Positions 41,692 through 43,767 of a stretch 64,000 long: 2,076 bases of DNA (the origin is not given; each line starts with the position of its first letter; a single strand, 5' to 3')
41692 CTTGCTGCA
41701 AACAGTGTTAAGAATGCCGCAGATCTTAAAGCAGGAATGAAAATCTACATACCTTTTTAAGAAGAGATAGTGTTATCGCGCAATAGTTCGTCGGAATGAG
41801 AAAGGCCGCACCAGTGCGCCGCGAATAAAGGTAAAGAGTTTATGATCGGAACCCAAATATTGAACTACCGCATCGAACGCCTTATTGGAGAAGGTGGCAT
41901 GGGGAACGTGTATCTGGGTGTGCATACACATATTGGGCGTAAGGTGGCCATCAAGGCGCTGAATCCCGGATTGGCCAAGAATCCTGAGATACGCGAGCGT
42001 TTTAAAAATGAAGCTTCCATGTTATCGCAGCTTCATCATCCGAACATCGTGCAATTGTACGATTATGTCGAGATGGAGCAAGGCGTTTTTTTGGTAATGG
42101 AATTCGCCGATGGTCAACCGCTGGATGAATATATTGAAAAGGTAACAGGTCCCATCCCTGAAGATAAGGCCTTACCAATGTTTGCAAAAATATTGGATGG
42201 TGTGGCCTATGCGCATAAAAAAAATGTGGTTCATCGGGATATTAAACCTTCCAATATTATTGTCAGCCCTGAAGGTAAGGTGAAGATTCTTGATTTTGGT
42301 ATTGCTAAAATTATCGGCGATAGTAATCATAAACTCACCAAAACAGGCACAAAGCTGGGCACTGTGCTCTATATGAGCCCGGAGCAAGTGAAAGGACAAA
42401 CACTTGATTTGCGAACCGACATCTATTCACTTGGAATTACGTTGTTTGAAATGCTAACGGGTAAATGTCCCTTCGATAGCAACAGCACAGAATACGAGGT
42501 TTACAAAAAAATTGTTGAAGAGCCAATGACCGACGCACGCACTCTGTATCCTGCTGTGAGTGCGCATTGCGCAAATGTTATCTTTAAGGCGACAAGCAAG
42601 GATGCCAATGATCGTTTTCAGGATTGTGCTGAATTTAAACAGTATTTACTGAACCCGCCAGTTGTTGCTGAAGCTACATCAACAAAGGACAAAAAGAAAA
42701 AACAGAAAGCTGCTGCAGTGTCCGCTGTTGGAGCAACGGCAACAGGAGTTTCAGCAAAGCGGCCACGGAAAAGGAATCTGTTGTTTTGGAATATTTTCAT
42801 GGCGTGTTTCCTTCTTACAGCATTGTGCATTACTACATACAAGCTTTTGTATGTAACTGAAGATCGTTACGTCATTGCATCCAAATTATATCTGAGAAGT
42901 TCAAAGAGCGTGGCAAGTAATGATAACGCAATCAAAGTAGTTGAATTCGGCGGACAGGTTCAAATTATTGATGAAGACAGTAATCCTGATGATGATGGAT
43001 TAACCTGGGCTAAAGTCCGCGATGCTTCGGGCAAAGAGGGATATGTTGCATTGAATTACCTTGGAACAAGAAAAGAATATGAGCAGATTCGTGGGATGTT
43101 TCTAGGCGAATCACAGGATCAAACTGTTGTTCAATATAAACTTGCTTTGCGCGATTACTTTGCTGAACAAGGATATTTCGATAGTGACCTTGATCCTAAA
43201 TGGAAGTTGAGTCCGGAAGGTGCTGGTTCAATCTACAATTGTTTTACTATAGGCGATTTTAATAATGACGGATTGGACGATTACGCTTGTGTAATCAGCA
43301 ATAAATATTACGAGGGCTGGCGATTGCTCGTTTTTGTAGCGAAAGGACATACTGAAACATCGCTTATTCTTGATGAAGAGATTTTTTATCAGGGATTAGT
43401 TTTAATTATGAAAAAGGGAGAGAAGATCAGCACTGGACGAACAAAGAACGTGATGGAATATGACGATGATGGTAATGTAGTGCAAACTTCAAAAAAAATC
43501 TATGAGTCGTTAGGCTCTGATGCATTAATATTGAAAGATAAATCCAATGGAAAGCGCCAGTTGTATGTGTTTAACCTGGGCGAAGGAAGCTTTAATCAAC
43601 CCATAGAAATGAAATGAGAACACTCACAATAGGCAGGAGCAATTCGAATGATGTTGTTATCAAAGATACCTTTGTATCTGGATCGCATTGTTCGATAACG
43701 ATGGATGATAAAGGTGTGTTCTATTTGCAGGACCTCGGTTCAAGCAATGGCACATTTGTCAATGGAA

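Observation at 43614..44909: Dual-FHA, single-TM, extracytoplasmic trypsin-like protease translationally coupled to the kinase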

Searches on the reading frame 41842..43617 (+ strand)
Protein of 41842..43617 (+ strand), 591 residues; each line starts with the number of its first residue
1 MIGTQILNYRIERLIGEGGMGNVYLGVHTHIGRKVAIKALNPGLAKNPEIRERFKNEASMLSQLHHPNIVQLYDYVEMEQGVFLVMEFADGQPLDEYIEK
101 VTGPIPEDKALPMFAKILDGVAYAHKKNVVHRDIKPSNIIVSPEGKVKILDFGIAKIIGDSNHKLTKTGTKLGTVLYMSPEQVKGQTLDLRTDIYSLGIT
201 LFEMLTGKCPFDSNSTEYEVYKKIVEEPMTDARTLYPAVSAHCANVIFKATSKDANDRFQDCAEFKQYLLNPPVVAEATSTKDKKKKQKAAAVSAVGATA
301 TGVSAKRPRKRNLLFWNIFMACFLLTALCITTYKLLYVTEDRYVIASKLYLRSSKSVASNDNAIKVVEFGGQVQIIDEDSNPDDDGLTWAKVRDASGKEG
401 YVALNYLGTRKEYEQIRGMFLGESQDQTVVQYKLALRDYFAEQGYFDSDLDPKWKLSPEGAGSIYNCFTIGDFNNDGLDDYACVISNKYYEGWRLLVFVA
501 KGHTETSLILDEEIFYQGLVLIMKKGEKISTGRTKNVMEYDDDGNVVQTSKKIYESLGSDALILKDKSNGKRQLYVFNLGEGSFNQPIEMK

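Call 3: search_protein_families(library=pfam, proteins=[window:41842-43617:+], max_evalue=0.01)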
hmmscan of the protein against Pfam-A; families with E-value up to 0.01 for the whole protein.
window:41842-43617:+ (591 aa): 7 families
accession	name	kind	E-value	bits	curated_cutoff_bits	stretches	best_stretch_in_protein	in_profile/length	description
PF00069.31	Pkinase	-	4e-60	203.9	31.7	1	9-260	1-253/263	Protein kinase domain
PF07714.23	PK_Tyr_Ser-Thr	-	2.5e-44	152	23.1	1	11-258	3-248/258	Protein tyrosine and serine/threonine kinase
PF03109.22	ABC1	-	1.4e-07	31.3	22.9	1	52-160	118-219/244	ABC1 atypical kinase-like domain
PF08239.17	SH3_3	-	9.4e-06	26.2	27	1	349-407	3-53/54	Bacterial SH3 domain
PF17667.7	Pkinase_fungal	-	0.00078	18.7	24.1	1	125-194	304-376/387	Fungal protein kinase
PF14531.12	Kinase-like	-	0.0026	17.5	25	1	121-218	158-258/289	Kinase-like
PF01636.29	APH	-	0.0043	17.3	23.2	0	125-156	166-198/239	Phosphotransferase enzyme family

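Call 20: search_protein_families(library=padloc, proteins=[window:41842-43617:+], max_evalue=0.01)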
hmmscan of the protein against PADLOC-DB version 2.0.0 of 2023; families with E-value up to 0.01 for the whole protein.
window:41842-43617:+ (591 aa): 35 families (the best 25 are shown)
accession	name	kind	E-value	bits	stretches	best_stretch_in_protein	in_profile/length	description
PDLC04042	PD-T4-6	-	1.4e-90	301.9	1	8-290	10-289/292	-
PDLC04053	PD-T4-6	-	3.1e-87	290.9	1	3-295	5-294/311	-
PDLC04060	PD-T4-6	-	6.9e-87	290.4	1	1-293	1-287/486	-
PDLC04061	PD-T4-6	-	6.2e-84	281.3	1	8-293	17-302/510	-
PDLC04047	PD-T4-6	-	4.7e-82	273.7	1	7-289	10-293/327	-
PDLC04138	mad6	-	4.2e-80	268.5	1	8-290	52-334/659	mads_6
PDLC04057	PD-T4-6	-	1.5e-79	266.1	1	1-285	1-282/443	-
PDLC04054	PD-T4-6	-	3.5e-79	264.7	1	5-308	8-309/347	-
PDLC04040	PD-T4-6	-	1.5e-78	262.9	1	14-309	1-301/547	-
PDLC04052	PD-T4-6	-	2.4e-74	249.3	1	9-339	11-347/496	-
PDLC04043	PD-T4-6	-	4.5e-74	248.1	1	8-301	16-302/452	-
PDLC04039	PD-T4-6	-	5.6e-73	244.5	1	3-267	10-270/458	-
PDLC04048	PD-T4-6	-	2.1e-71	239.1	1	8-270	11-270/354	-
PDLC04041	PD-T4-6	-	4e-68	228.7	1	8-296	29-312/443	-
PDLC04064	PD-T4-6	-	1.7e-64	216.1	1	6-267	19-275/369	-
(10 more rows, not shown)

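Call 21: search_protein_families(library=ncbifam, proteins=[window:41842-43617:+], max_evalue=0.001)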
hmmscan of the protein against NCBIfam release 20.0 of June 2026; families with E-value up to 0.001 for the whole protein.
window:41842-43617:+ (591 aa): 19 families
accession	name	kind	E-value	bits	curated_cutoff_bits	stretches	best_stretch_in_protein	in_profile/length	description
NF033483.0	PknB_PASTA_kin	equivalog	3.1e-94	317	450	1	9-295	9-293/563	Stk1 family PASTA domain-containing Ser/Thr kinase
NF052427.1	StpK7MSMEG_1200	equivalog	3.9e-54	184.1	900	1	3-289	3-288/601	serine/threonine protein kinase StpK7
NF009651.0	PRK13184.1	equivalog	2.6e-47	161.4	839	1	8-269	3-287/932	serine/threonine-protein kinase PknD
NF047741.1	antiphage_MADS6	equivalog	1.9e-46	158.8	460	2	107-290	298-478/612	methylation-associated defense system protein kinase MAD6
TIGR03903.1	TOMM_kin_cyc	equivalog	8.6e-42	143.1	705.75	1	32-265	3-240/1267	TOMM system kinase/cyclase fusion protein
NF038150.1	lanthi_synth_IV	equivalog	3.9e-37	128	650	1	9-302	191-486/851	class IV lanthionine synthetase LanL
NF033442.0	BREX_PglW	equivalog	6.7e-29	100.3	990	1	8-274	205-486/1391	BREX system serine/threonine kinase PglW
NF053615.1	SerThrKinAfsKStmc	equivalog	2e-26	92.9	1300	1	15-228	21-230/809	protein serine/threonine kinase AfsK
NF038151.1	lanthi_synth_III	equivalog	1.2e-23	83.4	575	1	5-277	218-478/833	class III lanthionine synthetase LanKC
NF058632.1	SerThrKinPrkT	equivalog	3.3e-12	46.1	280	1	8-161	22-171/322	serine/threonine protein kinase PrkT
NF043056.1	T4SS_LegK1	equivalog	8.7e-11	41.1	550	1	81-201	153-280/516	Dot/Icm T4SS effector kinase LegK1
TIGR03724.2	arch_bud32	equivalog_domain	2.7e-10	40.1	125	1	51-160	37-136/193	KEOPS complex kinase/ATPase Bud32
NF011464.0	PRK14879.1-7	equivalog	7.2e-10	39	246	1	31-157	35-151/221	Kae1-associated kinase Bud32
NF011463.0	PRK14879.1-4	equivalog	3.1e-09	36.6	188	1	50-157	61-162/237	Kae1-associated kinase Bud32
NF011461.0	PRK14879.1-2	equivalog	1.3e-08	34.9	372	1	51-157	47-148/225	Kae1-associated kinase Bud32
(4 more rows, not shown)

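Call 26: list_cluster_members(proteins=[P0001, window:41842-43614:+, P0014, P0029])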
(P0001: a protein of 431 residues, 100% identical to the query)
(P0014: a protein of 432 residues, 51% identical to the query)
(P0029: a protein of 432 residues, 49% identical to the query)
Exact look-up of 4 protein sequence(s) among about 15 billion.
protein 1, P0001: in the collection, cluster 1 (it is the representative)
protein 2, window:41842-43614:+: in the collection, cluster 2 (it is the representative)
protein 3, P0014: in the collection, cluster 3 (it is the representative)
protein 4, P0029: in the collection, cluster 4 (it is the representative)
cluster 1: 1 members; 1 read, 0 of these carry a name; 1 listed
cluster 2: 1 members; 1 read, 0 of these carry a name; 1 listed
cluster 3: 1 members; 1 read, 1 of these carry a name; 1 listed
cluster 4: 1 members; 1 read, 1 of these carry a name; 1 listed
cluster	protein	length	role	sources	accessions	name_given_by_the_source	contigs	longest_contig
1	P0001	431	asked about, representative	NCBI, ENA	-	-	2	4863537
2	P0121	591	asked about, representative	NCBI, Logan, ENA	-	-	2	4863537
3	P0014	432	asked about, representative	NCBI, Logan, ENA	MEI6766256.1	MAG: FHA domain-containing protein [Bacteroidota bacterium]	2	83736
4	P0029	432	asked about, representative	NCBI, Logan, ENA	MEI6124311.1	MAG: FHA domain-containing protein [Bacteroidota bacterium]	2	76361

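Call 52: find_homologous_proteins(query=window:41842-43614:+, max_evalue=1e-20)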
Query window:41842-43614:+ (591 aa): 7989 proteins with E <= 1e-20 among 8000 candidates; the best 120 are listed.
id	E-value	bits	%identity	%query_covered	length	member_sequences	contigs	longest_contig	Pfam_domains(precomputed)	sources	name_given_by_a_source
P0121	0.0e+0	1344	100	100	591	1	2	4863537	PF07714.24,PF00069.32,PF03109.23,PF08239.18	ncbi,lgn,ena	-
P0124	0.0e+0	1090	81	100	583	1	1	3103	PF07714.24,PF00069.32,PF03109.23,PF08239.18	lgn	-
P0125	0.0e+0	1069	83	97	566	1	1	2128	PF07714.24,PF00069.32,PF03109.23,PF08239.18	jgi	jgi:serine/threonine protein kinase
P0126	0.0e+0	1041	77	100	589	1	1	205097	PF07714.24,PF00069.32,PF03109.23,PF08239.18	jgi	jgi:serine/threonine protein kinase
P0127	9.4e-288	974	73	100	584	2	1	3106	PF07714.24,PF00069.32,PF03109.23,PF08239.18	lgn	-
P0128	6.2e-277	938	70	100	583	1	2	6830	PF07714.24,PF00069.32,PF03109.23,PF08239.18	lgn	-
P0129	7.5e-256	868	65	100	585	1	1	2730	PF07714.24,PF00069.32,PF03109.23,PF08239.18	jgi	jgi:serine/threonine protein kinase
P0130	2.7e-246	837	65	100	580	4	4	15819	PF07714.24,PF00069.32,PF03109.23,PF08239.18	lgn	-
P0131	6.1e-244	829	63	100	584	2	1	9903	PF07714.24,PF00069.32,PF03109.23,PF08239.18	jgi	jgi:serine/threonine protein kinase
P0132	3.0e-209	715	58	97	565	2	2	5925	PF07714.24,PF00069.32,PF03109.23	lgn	-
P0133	3.4e-208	711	57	97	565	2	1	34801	PF07714.24,PF00069.32,PF03109.23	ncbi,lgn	-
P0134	4.7e-208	711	56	100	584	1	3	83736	PF07714.24,PF00069.32,PF03109.23,PF08239.18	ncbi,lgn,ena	ncbi:MAG: serine/threonine protein kinase [Bacteroidota bacterium]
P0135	1.4e-190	653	52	99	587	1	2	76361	PF07714.24,PF00069.32,PF03109.23,PF17667.8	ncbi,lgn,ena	ncbi:MAG: protein kinase [Bacteroidota bacterium]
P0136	1.9e-190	653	52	99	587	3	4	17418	PF07714.24,PF00069.32,PF03109.23,PF17667.8,PF08239.18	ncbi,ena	-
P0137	3.0e-190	652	52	99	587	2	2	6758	PF07714.24,PF00069.32,PF03109.23,PF17667.8,PF08239.18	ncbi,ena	-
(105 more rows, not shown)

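Call 64: predict_structure(alignment_id=A3)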
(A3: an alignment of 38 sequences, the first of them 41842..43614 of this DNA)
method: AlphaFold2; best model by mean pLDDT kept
length: 591 residues; sequences in the alignment: 38
mean_pLDDT: 84.6   pTM: 0.48
mean pLDDT of the five models: 84.6, 83.4, 82.7, 80.8, 80.6
residues with pLDDT >= 90: 300; 70-90: 220; 50-70: 28; < 50: 43
segments of 3 or more residues with pLDDT < 50: 166-169, 275-310
pLDDT, mean of each block of 10 residues (from residue 1): 91 84 91 93 84 84 91 91 92 90 90 96 91 88 90 61 46 77 85 95 93 83 89 91 95 94 94 54 35 31 37 71 88 77 93 81 89 91 86 92 93 94 89 96 93 85 84 93 94 95 91 93 89 81 87 86 93 92 89 73
secondary structure, 60 per line:
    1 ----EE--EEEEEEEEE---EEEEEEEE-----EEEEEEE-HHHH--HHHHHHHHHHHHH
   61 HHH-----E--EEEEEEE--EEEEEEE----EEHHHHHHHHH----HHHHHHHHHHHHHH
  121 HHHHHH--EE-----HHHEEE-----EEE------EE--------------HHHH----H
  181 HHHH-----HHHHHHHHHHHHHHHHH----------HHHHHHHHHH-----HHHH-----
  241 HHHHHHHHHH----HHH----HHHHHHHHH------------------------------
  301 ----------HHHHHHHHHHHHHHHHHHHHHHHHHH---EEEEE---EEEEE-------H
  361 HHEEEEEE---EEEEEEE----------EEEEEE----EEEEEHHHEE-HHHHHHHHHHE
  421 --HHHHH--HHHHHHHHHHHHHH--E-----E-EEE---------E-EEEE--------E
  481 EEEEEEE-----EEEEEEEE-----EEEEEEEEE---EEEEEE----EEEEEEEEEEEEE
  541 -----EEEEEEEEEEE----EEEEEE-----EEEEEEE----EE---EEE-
elements in order: E9-17 E21-28 E34-40 H42-45 H48-63 E72-78 E81-87 H94-102 H107-126 E139-141 E147-149 H172-175 H180-184 H190-206 H217-226 H232-235 H241-250 H262-270 H311-336 E340-344 E348-352 E363-368 E372-378 E389-394 E399-403 H410-419 H423-427 H430-443 E454-456 E468-471 E480-487 E493-500 E506-514 E518-523 E528-540 E546-556 E561-566 E572-578 E588-590
